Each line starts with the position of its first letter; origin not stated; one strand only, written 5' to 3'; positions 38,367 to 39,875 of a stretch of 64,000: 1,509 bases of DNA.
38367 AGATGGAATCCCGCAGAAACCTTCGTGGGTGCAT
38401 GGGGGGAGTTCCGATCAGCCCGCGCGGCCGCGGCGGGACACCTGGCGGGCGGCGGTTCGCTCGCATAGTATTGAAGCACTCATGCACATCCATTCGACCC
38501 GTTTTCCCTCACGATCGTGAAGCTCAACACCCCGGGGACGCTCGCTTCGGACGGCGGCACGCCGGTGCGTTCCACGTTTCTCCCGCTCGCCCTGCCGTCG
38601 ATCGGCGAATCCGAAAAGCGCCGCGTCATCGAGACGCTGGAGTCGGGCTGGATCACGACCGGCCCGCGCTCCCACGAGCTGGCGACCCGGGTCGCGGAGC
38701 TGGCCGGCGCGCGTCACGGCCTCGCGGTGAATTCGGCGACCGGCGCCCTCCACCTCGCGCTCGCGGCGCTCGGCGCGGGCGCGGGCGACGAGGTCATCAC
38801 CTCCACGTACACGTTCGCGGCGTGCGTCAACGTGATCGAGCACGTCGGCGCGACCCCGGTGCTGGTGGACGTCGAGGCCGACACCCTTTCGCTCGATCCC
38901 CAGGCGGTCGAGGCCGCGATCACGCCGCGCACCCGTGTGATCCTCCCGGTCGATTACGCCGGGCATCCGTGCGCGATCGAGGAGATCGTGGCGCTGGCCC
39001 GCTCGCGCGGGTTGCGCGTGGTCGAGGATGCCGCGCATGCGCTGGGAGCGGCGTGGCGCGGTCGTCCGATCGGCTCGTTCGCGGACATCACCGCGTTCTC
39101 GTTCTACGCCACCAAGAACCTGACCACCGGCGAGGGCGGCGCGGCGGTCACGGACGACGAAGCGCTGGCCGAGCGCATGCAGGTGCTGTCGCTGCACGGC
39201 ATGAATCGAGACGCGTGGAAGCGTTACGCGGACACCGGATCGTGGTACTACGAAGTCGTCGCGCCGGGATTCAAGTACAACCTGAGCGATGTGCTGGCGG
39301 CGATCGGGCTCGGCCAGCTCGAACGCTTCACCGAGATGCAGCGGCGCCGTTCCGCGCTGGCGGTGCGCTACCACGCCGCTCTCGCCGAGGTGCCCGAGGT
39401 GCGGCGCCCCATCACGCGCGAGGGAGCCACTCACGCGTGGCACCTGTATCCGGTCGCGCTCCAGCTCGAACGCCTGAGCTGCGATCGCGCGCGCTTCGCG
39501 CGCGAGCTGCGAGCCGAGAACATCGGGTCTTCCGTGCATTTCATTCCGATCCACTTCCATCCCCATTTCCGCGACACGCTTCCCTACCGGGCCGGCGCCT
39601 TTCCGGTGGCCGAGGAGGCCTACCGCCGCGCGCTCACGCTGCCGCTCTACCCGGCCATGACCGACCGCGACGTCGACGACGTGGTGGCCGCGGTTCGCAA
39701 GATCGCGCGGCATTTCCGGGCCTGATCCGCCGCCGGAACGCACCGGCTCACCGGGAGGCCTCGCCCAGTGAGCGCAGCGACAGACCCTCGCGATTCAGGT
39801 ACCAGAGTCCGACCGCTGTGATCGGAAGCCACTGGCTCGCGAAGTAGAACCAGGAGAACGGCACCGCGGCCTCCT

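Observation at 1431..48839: About 47 kb continuous surface-polysaccharide island with exosortase/PEP-CTERM-type marker genes but no exosortase or PEP-CTERM substrate in view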

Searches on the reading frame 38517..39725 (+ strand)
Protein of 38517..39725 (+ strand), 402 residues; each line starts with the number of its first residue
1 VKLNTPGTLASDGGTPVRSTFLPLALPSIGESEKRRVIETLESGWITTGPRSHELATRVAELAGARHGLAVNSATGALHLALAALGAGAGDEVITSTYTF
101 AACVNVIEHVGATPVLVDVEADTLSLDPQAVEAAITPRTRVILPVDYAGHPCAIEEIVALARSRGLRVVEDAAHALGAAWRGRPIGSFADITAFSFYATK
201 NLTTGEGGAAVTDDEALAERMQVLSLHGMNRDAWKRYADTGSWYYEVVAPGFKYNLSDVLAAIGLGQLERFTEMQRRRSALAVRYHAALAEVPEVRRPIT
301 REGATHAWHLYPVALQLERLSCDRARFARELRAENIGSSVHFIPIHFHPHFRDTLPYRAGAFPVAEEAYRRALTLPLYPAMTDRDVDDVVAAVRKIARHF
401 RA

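Call 17: search_protein_families(library=pfam, proteins=[window:38517-39725:+], max_evalue=0.001)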
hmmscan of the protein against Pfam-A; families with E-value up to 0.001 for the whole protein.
window:38517-39725:+ (402 aa): 5 families
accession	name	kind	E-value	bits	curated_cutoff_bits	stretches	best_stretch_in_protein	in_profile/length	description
PF01041.23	DegT_DnrJ_EryC1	-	2.6e-127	425.4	19.8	1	28-394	2-360/360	DegT/DnrJ/EryC1/StrS aminotransferase family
PF01053.26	Cys_Met_Meta_PP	-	9.7e-11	41.3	27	1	50-224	52-225/381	Cys/Met metabolism PLP-dependent enzyme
PF00155.27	Aminotran_1_2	-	1.8e-09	37.7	19.7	1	50-178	41-192/361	Aminotransferase class I and II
PF01212.27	Beta_elim_lyase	-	7.1e-09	35.8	27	1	50-292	32-268/288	Beta-eliminating lyase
PF00266.25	Aminotran_5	-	0.00083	18.9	21.5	0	59-177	52-181/371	Aminotransferase class-V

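Call 32: search_protein_families(library=ncbifam, proteins=[window:38517-39725:+], max_evalue=0.00001)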
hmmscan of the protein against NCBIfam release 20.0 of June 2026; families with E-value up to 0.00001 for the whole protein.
window:38517-39725:+ (402 aa): 25 families
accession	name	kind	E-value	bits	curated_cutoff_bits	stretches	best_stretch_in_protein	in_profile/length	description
NF008658.2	PRK11658.1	equivalog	6.4e-117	390.4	631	1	19-397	2-377/379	UDP-4-amino-4-deoxy-L-arabinose aminotransferase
TIGR03588.1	PseC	equivalog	5.7e-112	374.4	423.5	1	22-396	2-379/380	UDP-4-amino-4,6-dideoxy-N-acetyl-beta-L-altrosamine transaminase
NF008687.0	PRK11706.1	equivalog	7.7e-74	248.7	375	1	26-396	6-373/375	dTDP-4-amino-4,6-dideoxygalactose transaminase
TIGR04181.1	NHT_00031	hypoth_equivalog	3.3e-64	217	420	1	23-376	2-357/359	LegC family aminotransferase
TIGR04427.1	PLP_DesI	equivalog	5.8e-62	210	650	1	27-398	26-384/390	dTDP-4-dehydro-6-deoxyglucose aminotransferase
TIGR02379.1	ECA_wecE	subfamily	1e-60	205.5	434.85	1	22-396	2-374/376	dTDP-4-amino-4,6-dideoxy-D-glucose transaminase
NF011936.0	PRK15407.1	equivalog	1.3e-49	169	423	1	29-398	44-437/440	lipopolysaccharide biosynthesis protein RfbH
NF005695.0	PRK07503.1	equivalog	8.8e-11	41.1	666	1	50-229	65-242/403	methionine gamma-lyase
NF004770.0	PRK06108.1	subfamily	1.2e-09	37.5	422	1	67-191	98-229/396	pyridoxal phosphate-dependent aminotransferase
TIGR01325.1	O_suc_HS_sulf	equivalog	2.2e-08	33.1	510.05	1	49-228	53-231/380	O-succinylhomoserine sulfhydrylase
NF006488.0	PRK08912.1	equivalog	3.1e-08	32.9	498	1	71-143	93-164/387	aminotransferase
NF009079.0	PRK12414.1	subfamily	4.1e-08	32.6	481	1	57-143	77-167/384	methionine aminotransferase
TIGR01326.1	OAH_OAS_sulfhy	subfamily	5.5e-08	31.9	495.1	1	50-202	57-205/418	O-acetylhomoserine aminocarboxypropyltransferase/cysteine synthase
NF006096.0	PRK08248.1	equivalog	6e-08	31.7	726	1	50-202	64-212/431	homocysteine synthase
NF005305.0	PRK06836.1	equivalog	1.3e-07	31.2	376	1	65-143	98-175/396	pyridoxal phosphate-dependent aminotransferase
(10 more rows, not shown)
